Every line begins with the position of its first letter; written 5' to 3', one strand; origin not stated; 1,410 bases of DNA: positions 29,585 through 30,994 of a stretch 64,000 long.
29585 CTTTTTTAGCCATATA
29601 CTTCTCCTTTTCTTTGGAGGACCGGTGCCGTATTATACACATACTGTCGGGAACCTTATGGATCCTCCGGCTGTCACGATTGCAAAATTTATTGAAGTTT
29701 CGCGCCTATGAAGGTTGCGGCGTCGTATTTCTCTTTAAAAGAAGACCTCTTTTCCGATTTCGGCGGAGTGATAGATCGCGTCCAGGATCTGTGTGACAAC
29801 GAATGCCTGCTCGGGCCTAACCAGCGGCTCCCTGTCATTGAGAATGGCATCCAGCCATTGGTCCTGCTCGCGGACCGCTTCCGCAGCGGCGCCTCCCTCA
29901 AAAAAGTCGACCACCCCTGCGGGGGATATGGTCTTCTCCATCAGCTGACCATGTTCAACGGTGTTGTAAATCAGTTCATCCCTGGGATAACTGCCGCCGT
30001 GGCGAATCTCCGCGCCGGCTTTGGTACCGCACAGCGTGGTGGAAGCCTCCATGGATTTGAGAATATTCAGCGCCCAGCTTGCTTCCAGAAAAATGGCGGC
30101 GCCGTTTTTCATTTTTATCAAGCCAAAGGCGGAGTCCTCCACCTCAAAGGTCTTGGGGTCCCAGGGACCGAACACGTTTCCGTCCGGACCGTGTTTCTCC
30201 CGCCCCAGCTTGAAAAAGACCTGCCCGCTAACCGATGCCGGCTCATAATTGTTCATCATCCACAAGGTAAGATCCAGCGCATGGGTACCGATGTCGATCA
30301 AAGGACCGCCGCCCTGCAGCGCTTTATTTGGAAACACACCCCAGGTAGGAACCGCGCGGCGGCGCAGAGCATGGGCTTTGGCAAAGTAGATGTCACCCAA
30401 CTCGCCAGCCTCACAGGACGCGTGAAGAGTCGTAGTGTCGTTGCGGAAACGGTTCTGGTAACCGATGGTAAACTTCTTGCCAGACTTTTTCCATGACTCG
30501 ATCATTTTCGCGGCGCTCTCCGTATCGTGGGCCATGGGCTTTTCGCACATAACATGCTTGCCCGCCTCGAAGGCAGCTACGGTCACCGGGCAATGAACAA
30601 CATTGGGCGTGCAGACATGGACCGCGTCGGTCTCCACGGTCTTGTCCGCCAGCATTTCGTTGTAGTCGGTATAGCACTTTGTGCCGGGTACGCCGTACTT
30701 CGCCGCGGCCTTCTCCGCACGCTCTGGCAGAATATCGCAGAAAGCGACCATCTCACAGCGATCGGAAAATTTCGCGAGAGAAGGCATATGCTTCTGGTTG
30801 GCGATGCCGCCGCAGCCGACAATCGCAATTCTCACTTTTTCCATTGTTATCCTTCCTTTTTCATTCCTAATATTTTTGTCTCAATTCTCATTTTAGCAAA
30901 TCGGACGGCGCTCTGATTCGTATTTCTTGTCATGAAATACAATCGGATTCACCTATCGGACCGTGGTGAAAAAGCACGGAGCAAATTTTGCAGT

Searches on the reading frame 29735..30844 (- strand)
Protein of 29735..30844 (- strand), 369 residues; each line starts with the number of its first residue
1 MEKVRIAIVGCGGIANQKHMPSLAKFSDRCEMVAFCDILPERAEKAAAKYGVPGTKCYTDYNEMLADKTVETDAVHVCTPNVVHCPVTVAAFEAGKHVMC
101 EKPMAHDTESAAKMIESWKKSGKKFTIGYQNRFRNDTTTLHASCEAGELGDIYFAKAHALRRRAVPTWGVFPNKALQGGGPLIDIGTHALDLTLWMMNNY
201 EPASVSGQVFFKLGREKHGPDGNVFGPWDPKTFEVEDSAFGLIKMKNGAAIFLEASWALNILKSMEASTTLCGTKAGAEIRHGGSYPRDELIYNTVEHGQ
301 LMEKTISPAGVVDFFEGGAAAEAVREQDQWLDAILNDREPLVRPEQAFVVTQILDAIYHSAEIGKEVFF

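Call 4: search_protein_families(library=pfam, proteins=[window:29735-30844:-], max_evalue=0.01)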
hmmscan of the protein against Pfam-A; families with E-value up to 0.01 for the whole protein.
window:29735-30844:- (369 aa): 3 families
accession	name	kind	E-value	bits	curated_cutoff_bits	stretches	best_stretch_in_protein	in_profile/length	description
PF01408.29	GFO_IDH_MocA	-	8.2e-30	104.4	24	1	4-129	1-120/120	Oxidoreductase family, NAD-binding Rossmann fold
PF02894.22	GFO_IDH_MocA_C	-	1.7e-20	74.2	22.9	1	145-367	5-216/218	Oxidoreductase family, C-terminal alpha/beta domain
PF22725.1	GFO_IDH_MocA_C3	-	7.6e-18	65.1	27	1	139-277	3-122/124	GFO/IDH/MocA C-terminal domain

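Call 19: search_solved_structures(query=window:29735-30844:-, max_evalue=1e-10, show_alignments=0)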
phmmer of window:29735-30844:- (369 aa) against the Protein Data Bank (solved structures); distinct sequences matched with E-value up to 1e-10: 44.
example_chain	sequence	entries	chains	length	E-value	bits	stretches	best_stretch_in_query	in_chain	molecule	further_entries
7xr9_A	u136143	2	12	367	2.9e-164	549.8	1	1-363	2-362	DgpA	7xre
9m3d_B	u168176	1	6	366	4.9e-140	470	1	1-366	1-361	DgpA1 from W974-1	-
3e18_A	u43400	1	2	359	4.6e-30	108.2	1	2-367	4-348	oxidoreductase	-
5a02_A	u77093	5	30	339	3.4e-29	105.3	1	3-206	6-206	ALDOSE-ALDOSE OXIDOREDUCTASE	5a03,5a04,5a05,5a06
1evj_A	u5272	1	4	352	1e-24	90.6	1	6-210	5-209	GLUCOSE-FRUCTOSE OXIDOREDUCTASE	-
1ofg_A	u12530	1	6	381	6.7e-24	87.9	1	6-210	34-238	GLUCOSE-FRUCTOSE OXIDOREDUCTASE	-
1ryd_A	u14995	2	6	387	7.1e-24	87.8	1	6-210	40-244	glucose-fructose oxidoreductase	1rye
1h6a_A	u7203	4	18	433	1.1e-23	87.3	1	6-210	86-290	PRECURSOR FORM OF GLUCOSE-FRUCTOSE OXIDOREDUCTASE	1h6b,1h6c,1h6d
3q2i_A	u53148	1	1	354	6.1e-23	84.8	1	3-201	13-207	dehydrogenase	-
3ec7_A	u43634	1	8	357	9.7e-22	80.8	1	5-198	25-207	Putative Dehydrogenase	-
3q2k_A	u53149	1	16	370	9.9e-22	80.8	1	3-201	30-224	oxidoreductase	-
9m37_A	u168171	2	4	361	3.3e-18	69.2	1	5-199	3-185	P581a DgpA2 and isoorientin complex structure | Gfo/Idh/MocA family protein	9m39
4gqa_A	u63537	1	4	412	8.3e-18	67.9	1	28-256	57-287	NAD binding Oxidoreductase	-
6a3f_A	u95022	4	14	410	3.3e-17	65.9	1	36-256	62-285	Putative dehydrogenase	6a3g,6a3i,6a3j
3ezy_A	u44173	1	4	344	3.1e-16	62.7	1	4-209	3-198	Dehydrogenase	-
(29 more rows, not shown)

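Call 35: search_solved_structures(query=window:29735-30844:-, max_evalue=1e-100, show_alignments=1)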
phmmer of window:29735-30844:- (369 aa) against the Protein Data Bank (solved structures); distinct sequences matched with E-value up to 1e-100: 2.
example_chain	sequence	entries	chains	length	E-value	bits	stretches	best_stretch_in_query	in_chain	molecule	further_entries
7xr9_A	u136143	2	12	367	2.9e-164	549.8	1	1-363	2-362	DgpA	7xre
9m3d_B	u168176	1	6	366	4.9e-140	470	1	1-366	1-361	DgpA1 from W974-1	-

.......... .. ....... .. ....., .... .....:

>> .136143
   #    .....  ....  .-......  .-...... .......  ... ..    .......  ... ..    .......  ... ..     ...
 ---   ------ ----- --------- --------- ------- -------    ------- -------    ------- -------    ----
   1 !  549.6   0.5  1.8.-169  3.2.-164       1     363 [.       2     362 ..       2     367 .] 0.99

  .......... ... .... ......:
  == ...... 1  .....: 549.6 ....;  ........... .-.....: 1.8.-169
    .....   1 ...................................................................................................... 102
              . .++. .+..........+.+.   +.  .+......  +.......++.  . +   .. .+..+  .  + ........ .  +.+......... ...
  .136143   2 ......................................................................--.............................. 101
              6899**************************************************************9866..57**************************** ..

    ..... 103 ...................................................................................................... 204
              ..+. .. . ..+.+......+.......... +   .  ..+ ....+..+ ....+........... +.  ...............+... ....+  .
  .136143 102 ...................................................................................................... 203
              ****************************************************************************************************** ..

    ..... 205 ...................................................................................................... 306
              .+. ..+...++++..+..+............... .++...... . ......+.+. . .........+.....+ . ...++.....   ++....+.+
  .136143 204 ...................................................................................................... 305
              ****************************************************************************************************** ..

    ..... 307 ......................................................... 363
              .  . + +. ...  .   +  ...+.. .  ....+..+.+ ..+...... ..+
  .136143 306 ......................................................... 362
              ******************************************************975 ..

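Call 39: search_protein_families(library=ncbifam, proteins=[window:29735-30844:-], max_evalue=0.00001)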
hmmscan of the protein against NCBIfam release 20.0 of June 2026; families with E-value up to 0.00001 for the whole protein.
window:29735-30844:- (369 aa): 9 families
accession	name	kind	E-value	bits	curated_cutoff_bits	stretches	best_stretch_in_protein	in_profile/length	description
TIGR04380.1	myo_inos_iolG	equivalog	1.6e-32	112.7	355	1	3-205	1-192/330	inositol 2-dehydrogenase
NF040723.1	UDP-GlcNAcDh_Arch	equivalog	2.5e-26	92.9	450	1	4-199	1-179/302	UDP-N-acetylglucosamine 3-dehydrogenase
NF052479.1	LevoglcsnDh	equivalog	1.9e-25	89.4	650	1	1-256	1-266/386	levoglucosan dehydrogenase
NF041392.1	XylDh_Gfo6_Halo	equivalog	7.9e-23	80.8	350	1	2-208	15-222/350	D-xylose 1-dehydrogenase Gfo6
NF052679.1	InsChiInosDhIolG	equivalog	2.4e-18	66.3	540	1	4-166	3-161/343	bifunctional inositol 2-dehydrogenase/D-chiro-inositol 1-dehydrogenase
NF058561.1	BT_2158_fam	equivalog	7.1e-17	61.1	750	1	2-159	34-184/487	glycoside 3-dehydrogenase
NF008607.0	PRK11579.1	subfamily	4.6e-16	58.8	330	1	2-197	3-189/346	oxidoreductase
NF007574.0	PRK10206.1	equivalog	6.8e-12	45.1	352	1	4-197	3-187/345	oxidoreductase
NF058563.1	BT_2159_fam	equivalog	1.5e-10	40.7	650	1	4-198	1-184/350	disaccharide 3-dehydrogenase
